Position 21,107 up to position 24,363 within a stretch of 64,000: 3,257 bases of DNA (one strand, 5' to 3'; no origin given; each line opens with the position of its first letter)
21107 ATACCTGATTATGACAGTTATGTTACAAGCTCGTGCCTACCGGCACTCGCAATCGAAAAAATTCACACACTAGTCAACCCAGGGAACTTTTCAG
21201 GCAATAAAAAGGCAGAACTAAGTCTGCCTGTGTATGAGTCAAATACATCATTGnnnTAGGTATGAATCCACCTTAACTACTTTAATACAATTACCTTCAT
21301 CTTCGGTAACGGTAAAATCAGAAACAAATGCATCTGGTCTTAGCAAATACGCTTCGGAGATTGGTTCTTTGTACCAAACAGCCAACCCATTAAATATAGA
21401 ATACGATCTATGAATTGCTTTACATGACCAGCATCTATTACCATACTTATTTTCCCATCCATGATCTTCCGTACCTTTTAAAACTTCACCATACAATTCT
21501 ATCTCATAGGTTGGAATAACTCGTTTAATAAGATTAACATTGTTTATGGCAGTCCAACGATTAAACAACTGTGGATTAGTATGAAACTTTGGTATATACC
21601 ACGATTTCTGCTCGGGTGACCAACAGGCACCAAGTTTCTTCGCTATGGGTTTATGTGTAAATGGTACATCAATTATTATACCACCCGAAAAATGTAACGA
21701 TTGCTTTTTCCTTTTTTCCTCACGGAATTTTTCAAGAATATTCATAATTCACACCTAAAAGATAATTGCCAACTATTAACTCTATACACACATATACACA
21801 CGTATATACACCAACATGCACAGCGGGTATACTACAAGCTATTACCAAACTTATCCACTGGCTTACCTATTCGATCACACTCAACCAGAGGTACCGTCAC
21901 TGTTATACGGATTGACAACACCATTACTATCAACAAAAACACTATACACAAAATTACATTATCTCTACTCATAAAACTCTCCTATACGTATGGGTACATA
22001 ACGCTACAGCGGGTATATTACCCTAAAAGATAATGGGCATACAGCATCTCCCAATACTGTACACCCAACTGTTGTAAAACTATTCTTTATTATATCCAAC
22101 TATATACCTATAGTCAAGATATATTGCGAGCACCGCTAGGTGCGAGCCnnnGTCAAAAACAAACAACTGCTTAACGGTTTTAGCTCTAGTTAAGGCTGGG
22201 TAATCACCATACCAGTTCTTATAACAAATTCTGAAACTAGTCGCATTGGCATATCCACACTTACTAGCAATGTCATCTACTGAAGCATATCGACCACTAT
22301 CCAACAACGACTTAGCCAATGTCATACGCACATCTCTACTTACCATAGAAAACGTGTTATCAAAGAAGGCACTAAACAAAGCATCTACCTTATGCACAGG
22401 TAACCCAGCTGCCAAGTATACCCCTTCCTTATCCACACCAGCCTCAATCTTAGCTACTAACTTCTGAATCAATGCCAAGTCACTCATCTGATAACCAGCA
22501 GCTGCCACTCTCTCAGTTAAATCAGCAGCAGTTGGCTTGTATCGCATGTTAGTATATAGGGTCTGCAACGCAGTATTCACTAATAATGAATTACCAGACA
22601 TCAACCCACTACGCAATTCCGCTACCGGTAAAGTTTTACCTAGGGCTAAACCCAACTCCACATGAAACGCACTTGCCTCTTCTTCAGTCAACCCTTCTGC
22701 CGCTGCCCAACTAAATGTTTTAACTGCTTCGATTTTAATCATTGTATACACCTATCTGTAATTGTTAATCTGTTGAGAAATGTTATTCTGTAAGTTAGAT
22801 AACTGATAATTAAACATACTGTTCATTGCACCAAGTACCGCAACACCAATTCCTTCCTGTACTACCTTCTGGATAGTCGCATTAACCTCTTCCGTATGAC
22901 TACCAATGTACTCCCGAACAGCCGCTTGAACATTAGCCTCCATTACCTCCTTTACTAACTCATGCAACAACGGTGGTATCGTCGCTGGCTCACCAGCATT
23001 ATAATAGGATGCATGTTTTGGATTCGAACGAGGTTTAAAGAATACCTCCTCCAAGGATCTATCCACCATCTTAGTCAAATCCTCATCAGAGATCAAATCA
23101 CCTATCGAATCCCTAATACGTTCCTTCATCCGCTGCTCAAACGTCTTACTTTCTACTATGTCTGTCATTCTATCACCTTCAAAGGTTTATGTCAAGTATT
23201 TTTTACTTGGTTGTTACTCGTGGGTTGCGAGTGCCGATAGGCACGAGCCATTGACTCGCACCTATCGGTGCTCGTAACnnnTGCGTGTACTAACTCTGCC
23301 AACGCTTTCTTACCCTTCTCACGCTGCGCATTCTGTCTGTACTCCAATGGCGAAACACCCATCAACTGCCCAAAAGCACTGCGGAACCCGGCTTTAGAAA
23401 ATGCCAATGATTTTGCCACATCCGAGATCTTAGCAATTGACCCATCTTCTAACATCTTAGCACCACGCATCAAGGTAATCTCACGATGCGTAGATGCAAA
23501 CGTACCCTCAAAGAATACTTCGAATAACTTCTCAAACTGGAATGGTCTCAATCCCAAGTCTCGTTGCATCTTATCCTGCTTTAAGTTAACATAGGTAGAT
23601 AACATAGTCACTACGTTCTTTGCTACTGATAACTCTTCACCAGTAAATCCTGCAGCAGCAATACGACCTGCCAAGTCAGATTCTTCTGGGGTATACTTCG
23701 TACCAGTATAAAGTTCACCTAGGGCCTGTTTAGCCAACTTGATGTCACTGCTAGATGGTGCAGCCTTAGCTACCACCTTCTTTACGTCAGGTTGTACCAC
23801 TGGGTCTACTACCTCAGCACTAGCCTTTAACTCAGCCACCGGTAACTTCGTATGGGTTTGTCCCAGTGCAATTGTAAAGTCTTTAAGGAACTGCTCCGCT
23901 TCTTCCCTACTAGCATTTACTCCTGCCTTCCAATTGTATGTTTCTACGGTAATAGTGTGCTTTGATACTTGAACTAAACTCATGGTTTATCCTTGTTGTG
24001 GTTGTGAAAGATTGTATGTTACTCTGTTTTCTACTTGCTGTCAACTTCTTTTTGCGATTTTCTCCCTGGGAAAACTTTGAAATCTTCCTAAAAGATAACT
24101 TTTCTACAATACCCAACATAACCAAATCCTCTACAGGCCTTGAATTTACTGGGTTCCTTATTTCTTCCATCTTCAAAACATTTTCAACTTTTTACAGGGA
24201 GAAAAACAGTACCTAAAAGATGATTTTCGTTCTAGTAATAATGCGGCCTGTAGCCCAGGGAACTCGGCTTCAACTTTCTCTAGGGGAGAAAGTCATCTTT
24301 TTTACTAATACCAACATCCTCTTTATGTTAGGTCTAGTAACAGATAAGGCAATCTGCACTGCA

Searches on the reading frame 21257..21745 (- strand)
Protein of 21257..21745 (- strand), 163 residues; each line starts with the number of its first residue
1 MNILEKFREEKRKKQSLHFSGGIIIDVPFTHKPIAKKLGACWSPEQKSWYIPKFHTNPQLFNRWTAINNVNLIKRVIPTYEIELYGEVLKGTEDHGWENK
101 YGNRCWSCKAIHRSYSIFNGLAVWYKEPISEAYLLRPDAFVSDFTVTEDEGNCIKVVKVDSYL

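Call 77: search_protein_families(library=pfam, proteins=[window:21257-21745:-], max_evalue=0.01)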
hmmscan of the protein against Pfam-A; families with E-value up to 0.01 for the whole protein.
window:21257-21745:- (163 aa): 1 family
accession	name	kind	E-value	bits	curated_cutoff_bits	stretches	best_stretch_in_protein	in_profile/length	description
PF18974.5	DUF5710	-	6.4e-12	45.4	26.5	1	24-64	3-42/44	Domain of unknown function (DUF5710)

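Call 78: search_protein_families(library=phrogs, proteins=[window:21257-21745:-], max_evalue=0.001)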
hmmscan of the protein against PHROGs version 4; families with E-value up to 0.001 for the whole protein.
window:21257-21745:- (163 aa): 0 families

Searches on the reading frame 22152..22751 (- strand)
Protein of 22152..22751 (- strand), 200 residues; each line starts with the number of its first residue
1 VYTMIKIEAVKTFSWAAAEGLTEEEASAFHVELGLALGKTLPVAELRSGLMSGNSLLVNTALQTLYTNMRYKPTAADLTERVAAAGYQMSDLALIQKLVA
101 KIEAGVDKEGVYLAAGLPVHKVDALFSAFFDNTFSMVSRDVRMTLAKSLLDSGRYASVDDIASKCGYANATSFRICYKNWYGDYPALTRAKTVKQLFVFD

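Call 40: search_protein_families(library=pfam, proteins=[window:22152-22751:-], max_evalue=0.01)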
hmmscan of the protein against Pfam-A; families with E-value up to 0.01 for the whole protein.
window:22152-22751:- (200 aa): 1 family
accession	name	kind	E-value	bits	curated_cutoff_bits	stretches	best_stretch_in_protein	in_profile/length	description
PF12833.13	HTH_18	-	1.9e-11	44.5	33.6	1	115-190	5-79/80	Helix-turn-helix domain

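Call 41: find_related_loci(query=window:22152-22751:-, collection=viral_contigs, flank=10000)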
Query window:22152-22751:- (200 aa) in viral_contigs; peptide patterns used: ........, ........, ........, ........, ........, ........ (x = any residue, [..] = any of these).
23 stretches matched a pattern, but none encodes a relative of the query by tblastn (E <= 1e-3).

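Call 43: find_homologous_proteins(query=window:22152-22751:-, max_evalue=0.001)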
Query window:22152-22751:- (200 aa): 6 proteins with E <= 0.001 among 1518 candidates.
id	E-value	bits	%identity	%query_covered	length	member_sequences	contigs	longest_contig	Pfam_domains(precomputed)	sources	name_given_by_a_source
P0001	6.9e-118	409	95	99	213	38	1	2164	PF12833.14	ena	-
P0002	4.8e-93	328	76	95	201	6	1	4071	PF12833.14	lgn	-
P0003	1.1e-92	327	78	93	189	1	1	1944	PF12833.14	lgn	-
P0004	2.0e-88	313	96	75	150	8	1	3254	PF12833.14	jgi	jgi:transcriptional regulator GlxA family with amidase domain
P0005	6.6e-84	298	70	97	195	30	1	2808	PF12833.14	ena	-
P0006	7.9e-69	249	61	94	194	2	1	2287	-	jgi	jgi:AraC-like DNA-binding protein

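Call 44: find_encoding_contigs(protein=P0006, flank=10000, max_places=4)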
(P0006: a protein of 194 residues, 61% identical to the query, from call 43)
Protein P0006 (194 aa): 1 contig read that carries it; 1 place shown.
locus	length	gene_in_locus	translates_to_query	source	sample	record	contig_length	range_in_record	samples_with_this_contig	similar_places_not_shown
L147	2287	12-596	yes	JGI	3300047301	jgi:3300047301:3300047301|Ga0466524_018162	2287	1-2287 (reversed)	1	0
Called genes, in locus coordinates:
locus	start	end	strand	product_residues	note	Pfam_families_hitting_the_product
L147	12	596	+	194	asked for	-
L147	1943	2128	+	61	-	-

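Call 45: find_encoding_contigs(protein=P0005, flank=10000, max_places=4)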
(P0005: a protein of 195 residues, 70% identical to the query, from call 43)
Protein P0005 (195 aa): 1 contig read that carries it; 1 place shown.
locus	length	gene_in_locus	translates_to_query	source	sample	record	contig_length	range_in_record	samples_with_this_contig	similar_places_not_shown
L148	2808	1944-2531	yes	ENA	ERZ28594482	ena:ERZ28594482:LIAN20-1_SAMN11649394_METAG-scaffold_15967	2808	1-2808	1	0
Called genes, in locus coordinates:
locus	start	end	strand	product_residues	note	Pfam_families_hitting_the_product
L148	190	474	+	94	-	PF07603:Lcl_C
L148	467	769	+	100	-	-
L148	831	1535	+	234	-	PF12833:HTH_18 (weak)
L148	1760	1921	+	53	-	-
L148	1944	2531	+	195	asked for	PF12833:HTH_18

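Call 46: find_encoding_contigs(protein=P0002, flank=10000, max_places=4)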
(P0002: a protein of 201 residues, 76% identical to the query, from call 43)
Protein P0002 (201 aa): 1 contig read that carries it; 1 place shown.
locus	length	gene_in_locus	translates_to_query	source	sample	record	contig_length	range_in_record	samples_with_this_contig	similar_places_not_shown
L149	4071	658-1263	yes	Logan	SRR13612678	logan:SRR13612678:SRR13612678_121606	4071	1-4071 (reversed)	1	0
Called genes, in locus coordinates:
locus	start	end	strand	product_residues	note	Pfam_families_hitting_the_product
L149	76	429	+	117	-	-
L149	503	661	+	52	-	-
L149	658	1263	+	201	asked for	PF12833:HTH_18 (weak)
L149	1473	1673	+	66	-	-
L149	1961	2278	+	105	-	-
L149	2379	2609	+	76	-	-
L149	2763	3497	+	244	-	PF11523:DUF3223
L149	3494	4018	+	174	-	PF18974:DUF5710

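Call 56: search_solved_structures(query=window:22152-22751:-, max_evalue=1, show_alignments=1)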
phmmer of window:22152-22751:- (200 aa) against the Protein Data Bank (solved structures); distinct sequences matched with E-value up to 1: 5.
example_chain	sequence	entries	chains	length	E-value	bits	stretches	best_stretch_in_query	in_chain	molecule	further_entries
3oio_A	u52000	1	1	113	0.0034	20.7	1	92-191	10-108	Transcriptional regulator (AraC-type DNA-binding domain-containing proteins)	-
3w6v_A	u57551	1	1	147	0.075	16.3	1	142-190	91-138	AdpA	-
3mn2_A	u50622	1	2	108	0.11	15.8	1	137-189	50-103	probable AraC family transcriptional regulator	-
3mkl_A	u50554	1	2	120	0.24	14.6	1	132-195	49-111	HTH-type transcriptional regulator gadX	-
5chh_A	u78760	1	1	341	0.44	13.8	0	140-183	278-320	AraC family transcriptional regulator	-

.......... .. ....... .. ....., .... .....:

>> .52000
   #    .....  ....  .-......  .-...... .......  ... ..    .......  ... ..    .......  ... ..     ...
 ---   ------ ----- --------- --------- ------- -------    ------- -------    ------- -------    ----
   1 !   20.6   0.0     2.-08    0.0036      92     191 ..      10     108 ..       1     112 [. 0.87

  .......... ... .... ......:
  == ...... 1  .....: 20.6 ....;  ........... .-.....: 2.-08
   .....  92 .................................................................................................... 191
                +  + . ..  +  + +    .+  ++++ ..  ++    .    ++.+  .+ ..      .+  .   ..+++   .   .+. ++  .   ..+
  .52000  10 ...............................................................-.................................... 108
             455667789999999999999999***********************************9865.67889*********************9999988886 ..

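Call 78: search_protein_families(library=phrogs, proteins=[window:22152-22751:-], max_evalue=0.001)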
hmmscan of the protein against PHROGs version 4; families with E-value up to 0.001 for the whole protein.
window:22152-22751:- (200 aa): 3 families
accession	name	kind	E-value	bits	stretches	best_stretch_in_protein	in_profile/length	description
phrog_7620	-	transcription regulation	4.8e-09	36.3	1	114-189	574-649/678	transcriptional regulator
phrog_1450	-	unknown function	7.2e-07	30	1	133-185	192-243/254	-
phrog_11275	-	unknown function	8.3e-05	22.7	1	115-191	246-321/338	-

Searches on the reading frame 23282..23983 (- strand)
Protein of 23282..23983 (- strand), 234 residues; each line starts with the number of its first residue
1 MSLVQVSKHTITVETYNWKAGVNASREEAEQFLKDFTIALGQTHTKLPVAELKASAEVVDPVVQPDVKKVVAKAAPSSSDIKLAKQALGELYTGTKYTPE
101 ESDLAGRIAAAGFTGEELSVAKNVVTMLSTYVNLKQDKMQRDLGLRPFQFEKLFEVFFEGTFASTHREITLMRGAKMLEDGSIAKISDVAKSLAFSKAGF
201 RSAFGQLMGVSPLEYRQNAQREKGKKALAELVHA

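Call 40: search_protein_families(library=pfam, proteins=[window:23282-23983:-], max_evalue=0.01)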
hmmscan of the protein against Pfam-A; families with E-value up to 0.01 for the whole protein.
window:23282-23983:- (234 aa): 2 families
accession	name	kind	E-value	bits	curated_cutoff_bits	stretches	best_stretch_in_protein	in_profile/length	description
PF12833.13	HTH_18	-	5.8e-07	30.1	33.6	1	141-217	3-79/80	Helix-turn-helix domain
PF00165.29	HTH_AraC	-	5.7e-05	23.6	26.6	1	185-217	10-42/42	Bacterial regulatory helix-turn-helix proteins, AraC family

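Call 42: find_related_loci(query=window:23282-23983:-, collection=viral_contigs, flank=10000)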
Query window:23282-23983:- (234 aa) in viral_contigs; peptide patterns used: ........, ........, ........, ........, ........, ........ (x = any residue, [..] = any of these).
40 stretches matched a pattern, but none encodes a relative of the query by tblastn (E <= 1e-3).

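Call 48: find_homologous_proteins(query=window:23282-23983:-, max_evalue=0.001)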
Query window:23282-23983:- (234 aa): 31 proteins with E <= 0.001 among 1248 candidates.
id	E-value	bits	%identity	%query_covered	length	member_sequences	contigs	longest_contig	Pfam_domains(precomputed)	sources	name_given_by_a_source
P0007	3.4e-144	496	100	100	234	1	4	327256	PF12833.14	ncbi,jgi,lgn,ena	jgi:AraC-like DNA-binding protein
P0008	2.0e-142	490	98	100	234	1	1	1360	PF12833.14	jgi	jgi:AraC-like DNA-binding protein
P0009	1.2e-139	481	96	100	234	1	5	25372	PF12833.14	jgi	jgi:AraC-like DNA-binding protein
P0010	1.3e-135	468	94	100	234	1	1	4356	PF12833.14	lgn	-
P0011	4.1e-135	466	94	100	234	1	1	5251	PF12833.14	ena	-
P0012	4.7e-135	466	93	100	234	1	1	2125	PF12833.14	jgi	jgi:AraC-like DNA-binding protein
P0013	2.3e-133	460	91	100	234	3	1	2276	PF12833.14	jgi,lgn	jgi:AraC-like DNA-binding protein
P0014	3.5e-133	460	94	100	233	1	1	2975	PF12833.14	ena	-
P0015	4.1e-132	456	91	100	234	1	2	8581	PF12833.14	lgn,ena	-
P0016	7.7e-132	455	91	100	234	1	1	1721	PF12833.14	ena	-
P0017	2.3e-131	454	91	100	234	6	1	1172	PF12833.14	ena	-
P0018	2.7e-131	454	90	100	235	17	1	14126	PF12833.14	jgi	jgi:AraC-like DNA-binding protein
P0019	3.1e-131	453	91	100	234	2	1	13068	PF12833.14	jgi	jgi:AraC-like DNA-binding protein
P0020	6.3e-131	452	90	100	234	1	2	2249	PF12833.14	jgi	jgi:AraC-like DNA-binding protein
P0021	1.2e-127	442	91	100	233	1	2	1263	PF12833.14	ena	-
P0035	1.0e-82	295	62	99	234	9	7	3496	PF12833.14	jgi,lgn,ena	jgi:AraC-like DNA-binding protein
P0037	1.9e-57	213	47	99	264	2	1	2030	PF12833.14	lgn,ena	-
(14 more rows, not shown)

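Call 49: find_encoding_contigs(protein=P0007, flank=10000, max_places=4)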
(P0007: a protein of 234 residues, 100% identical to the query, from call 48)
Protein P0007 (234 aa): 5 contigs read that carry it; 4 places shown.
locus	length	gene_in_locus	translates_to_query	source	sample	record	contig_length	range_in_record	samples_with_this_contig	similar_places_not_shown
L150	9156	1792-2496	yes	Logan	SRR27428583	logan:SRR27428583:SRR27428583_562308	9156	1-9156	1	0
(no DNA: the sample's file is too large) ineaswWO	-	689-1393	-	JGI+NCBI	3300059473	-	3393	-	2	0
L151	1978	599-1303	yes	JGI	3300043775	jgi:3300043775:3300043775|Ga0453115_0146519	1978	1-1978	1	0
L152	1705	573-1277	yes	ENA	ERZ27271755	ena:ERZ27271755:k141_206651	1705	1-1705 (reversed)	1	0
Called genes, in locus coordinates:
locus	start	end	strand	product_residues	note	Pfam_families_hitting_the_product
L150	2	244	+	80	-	?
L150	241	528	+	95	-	PF07603:Lcl_C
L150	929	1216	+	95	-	PF07603:Lcl_C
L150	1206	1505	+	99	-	-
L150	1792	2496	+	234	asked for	PF12833:HTH_18 (weak)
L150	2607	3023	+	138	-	-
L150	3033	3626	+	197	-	PF12833:HTH_18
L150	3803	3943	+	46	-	-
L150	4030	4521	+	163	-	PF18974:DUF5710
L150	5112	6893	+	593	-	-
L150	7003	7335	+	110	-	-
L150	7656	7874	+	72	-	-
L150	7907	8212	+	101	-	-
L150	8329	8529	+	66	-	-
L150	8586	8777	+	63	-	-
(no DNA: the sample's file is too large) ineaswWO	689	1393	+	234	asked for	PF12833:HTH_18 (weak)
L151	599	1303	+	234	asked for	PF12833:HTH_18 (weak)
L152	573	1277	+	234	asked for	PF12833:HTH_18 (weak)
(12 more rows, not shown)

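Call 50: find_encoding_contigs(protein=P0037, flank=10000, max_places=3)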
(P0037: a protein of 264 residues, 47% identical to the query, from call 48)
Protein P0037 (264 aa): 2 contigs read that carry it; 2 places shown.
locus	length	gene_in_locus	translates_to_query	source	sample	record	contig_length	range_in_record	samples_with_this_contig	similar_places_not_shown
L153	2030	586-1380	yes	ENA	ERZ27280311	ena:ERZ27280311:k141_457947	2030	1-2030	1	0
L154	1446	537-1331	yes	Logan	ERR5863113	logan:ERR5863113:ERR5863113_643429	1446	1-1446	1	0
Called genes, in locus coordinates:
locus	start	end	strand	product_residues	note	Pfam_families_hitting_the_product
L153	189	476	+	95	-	PF07603:Lcl_C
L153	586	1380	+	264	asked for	PF12833:HTH_18 (weak)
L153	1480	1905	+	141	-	-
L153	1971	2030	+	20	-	?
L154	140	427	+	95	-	PF07603:Lcl_C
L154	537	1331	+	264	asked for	PF12833:HTH_18 (weak)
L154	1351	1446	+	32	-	?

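Call 51: find_encoding_contigs(protein=P0035, flank=10000, max_places=3)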
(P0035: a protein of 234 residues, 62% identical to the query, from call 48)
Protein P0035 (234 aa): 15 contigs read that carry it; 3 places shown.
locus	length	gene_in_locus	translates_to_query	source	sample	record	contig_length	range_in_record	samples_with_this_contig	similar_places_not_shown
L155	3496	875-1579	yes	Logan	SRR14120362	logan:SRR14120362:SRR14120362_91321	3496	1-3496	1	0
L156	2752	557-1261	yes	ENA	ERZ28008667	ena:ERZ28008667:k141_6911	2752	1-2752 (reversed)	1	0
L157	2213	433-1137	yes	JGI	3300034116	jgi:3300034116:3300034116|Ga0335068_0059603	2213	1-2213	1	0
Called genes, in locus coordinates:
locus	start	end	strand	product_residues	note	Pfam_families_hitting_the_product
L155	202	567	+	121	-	-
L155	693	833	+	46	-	-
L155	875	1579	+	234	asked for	PF12833:HTH_18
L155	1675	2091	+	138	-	-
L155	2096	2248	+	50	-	-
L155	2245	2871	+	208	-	-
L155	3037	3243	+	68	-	-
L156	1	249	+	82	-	?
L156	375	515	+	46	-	-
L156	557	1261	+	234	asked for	PF12833:HTH_18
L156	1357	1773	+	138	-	-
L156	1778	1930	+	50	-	-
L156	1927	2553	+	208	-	-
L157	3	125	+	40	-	?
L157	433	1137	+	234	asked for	PF12833:HTH_18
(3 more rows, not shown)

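Call 55: search_solved_structures(query=window:23282-23983:-, max_evalue=1, show_alignments=1)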
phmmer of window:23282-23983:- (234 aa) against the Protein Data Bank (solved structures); distinct sequences matched with E-value up to 1: 6.
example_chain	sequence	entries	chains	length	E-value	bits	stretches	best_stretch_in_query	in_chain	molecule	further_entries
12aw_A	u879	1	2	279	0.23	14.6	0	161-218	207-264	HYBRID TWO-COMPONENT SYSTEM PROTEIN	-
2a61_A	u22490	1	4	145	0.27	14.4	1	131-174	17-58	transcriptional regulator Tm0710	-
6eo2_A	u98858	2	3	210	0.62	13.2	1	55-127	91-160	Transcriptional regulatory protein RcsB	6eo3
4v91_O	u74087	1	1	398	0.74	12.9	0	66-117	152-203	UL13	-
5nla_A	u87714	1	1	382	0.79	12.8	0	134-223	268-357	Putative transcriptional regulator TRANSCRIPTION REGULATOR protein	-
6swi_A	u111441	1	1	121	0.91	12.7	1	141-218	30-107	Two-component response regulator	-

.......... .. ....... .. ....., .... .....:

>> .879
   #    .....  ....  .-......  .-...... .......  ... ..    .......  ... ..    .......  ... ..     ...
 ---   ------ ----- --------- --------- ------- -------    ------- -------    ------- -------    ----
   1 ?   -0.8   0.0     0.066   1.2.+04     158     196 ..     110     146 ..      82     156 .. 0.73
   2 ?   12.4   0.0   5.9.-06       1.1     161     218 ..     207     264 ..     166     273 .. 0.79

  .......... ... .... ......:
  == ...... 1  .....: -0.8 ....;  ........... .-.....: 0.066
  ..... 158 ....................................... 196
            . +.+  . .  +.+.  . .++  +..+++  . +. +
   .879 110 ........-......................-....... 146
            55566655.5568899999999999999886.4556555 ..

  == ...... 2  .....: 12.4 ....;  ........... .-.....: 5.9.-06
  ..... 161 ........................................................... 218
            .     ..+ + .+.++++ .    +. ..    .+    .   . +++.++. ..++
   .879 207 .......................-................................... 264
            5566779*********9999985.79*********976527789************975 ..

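Call 68: predict_structure(alignment_id=A2)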
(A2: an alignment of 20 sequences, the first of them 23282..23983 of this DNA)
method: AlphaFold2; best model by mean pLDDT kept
length: 234 residues; sequences in the alignment: 20
mean_pLDDT: 76.4   pTM: 0.62
mean pLDDT of the five models: 76.4, 74.7, 71.8, 71.3, 70.6
residues with pLDDT >= 90: 98; 70-90: 64; 50-70: 23; < 50: 49
segments of 3 or more residues with pLDDT < 50: 1-23, 43-68
pLDDT, mean of each block of 10 residues (from residue 1): 31 37 57 64 46 42 43 89 93 86 94 91 88 84 89 91 90 92 91 92 91 93 86 68
secondary structure, 60 per line:
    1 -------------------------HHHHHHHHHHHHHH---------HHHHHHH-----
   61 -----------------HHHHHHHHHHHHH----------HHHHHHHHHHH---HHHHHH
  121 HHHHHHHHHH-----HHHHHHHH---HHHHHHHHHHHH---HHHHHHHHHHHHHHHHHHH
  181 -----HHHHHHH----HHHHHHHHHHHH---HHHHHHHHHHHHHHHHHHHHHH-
elements in order: H26-39 H49-55 H78-90 H101-111 H115-130 H136-143 H147-158 H162-180 H186-192 H197-208 H212-233

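Call 70: fold_search(model_id=the predicted structure, library=pdb)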
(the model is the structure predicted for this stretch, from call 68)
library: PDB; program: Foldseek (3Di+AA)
matches with E <= 10: 197; with E <= 0.001: 0
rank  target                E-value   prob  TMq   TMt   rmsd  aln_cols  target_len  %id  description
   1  5suw                  1.4e-03  1.00  0.40  0.35  11.3       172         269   14  Crystal Structure of ToxT from Vibrio Cholerae O395 bound to 3-(8-Methyl-1,2,3,4-tetrahydronaphthalen-1-yl)propanoic aci (released 2017-04-12)
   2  7r3w_D                1.8e-03  1.00  0.40  0.33   3.4       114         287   21  Crystal structure of the albicidin resistance protein STM3175 from Salmonella typhimurium (released 2022-09-28)
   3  4mlo                  4.3e-03  1.00  0.40  0.35  10.6       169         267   15  1.65A resolution structure of ToxT from Vibrio cholerae (P21 Form) (released 2016-04-20)
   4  3oio                  4.7e-03  1.00  0.41  0.83   2.0       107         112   21  Crystal structure of transcriptional regulator (AraC-type DNA-binding domain-containing proteins) from Chromobacterium v (released 2010-09-08)
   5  6pb9                  5.3e-03  1.00  0.39  0.33   3.0       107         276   20  Crystal structure of unsaturated fatty acid bound ToxT K231A from Vibrio cholerae strain SCE256 (released 2020-01-01)
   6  6swi                  6.8e-03  1.00  0.39  0.71   2.0       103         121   18  The C-terminal domain of AraT, a response regulator from Geobacillus stearothermophilus (released 2020-10-14)
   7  5sux                  6.8e-03  1.00  0.41  0.36  10.2       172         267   13  Crystal Structure of ToxT from Vibrio Cholerae O395 bound to (E)-4-(8-methylnaphthalen-1-yl)but-3-enoic acid (released 2017-04-12)
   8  7r3w_B                7.2e-03  1.00  0.39  0.33   3.2       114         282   24  Crystal structure of the albicidin resistance protein STM3175 from Salmonella typhimurium (released 2022-09-28)
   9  7r3w_A                1.0e-02  1.00  0.39  0.33   2.4       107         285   20  Crystal structure of the albicidin resistance protein STM3175 from Salmonella typhimurium (released 2022-09-28)
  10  6p7t                  1.0e-02  1.00  0.38  0.33  10.7       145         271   18  Crystal structure of apo ToxT K231A from Vibrio cholerae strain SCE256 (released 2020-01-01)
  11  3gbg                  1.1e-02  1.00  0.39  0.36   9.6       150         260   15  Crystal Structure of ToxT from Vibrio Cholerae O395 (released 2010-02-23)
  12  3mn2_A                1.5e-02  1.00  0.36  0.71   3.2       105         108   19  The crystal structure of a probable AraC family transcriptional regulator from Rhodopseudomonas palustris CGA009 (released 2010-05-12)
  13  6p7r                  2.3e-02  1.00  0.38  0.32  10.3       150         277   17  Crystal structure of unsaturated fatty acid bound wild-type ToxT from Vibrio cholerae strain SCE256 (released 2020-01-01)
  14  6xiu_B                2.4e-02  1.00  0.35  0.33  12.3       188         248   12  ETEC Rns bound to a potential inhibitor, decanoic acid (released 2021-06-30)
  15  3lsg_A                3.1e-02  1.00  0.38  0.78   2.5       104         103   15  The crystal structure of the C-terminal domain of the two-component response regulator yesN from Fusobacterium nucleat (released 2010-02-23)
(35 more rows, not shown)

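Call 78: search_protein_families(library=phrogs, proteins=[window:23282-23983:-], max_evalue=0.001)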
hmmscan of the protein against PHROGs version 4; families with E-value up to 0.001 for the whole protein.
window:23282-23983:- (234 aa): 2 families
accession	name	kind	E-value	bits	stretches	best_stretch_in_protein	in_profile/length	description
phrog_7620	-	transcription regulation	7.2e-06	25.8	1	133-226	565-659/678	transcriptional regulator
phrog_11275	-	unknown function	0.0004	20.5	1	147-221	250-324/338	-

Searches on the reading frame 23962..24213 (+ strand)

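Call 75: search_protein_families(library=pfam, alignment_id=A4, max_evalue=0.01)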
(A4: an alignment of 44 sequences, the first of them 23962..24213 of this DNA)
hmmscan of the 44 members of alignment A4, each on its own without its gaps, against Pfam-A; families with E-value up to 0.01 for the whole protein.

A. member 1, window:23962-24213:+ (84 aa): 0 families

B. families by the number of members that match (of 44 scanned): 7 families
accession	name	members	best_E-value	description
PF07603.17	Lcl_C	10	2.5e-15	Lcl C-terminal domain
PF01541.30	GIY-YIG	1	7.1e-09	GIY-YIG catalytic domain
PF20815.3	GIY_YIG_2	1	1.2e-06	GIY-YIG catalytic domain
PF13475.11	DUF4116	1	1.3e-06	Domain of unknown function (DUF4116)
PF08358.15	Flexi_CP_N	1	0.00046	Carlavirus coat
PF03781.23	FGE-sulfatase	1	0.0028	Sulfatase-modifying factor enzyme 1-like domain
PF07861.16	WND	1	0.0062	WisP family N-Terminal Region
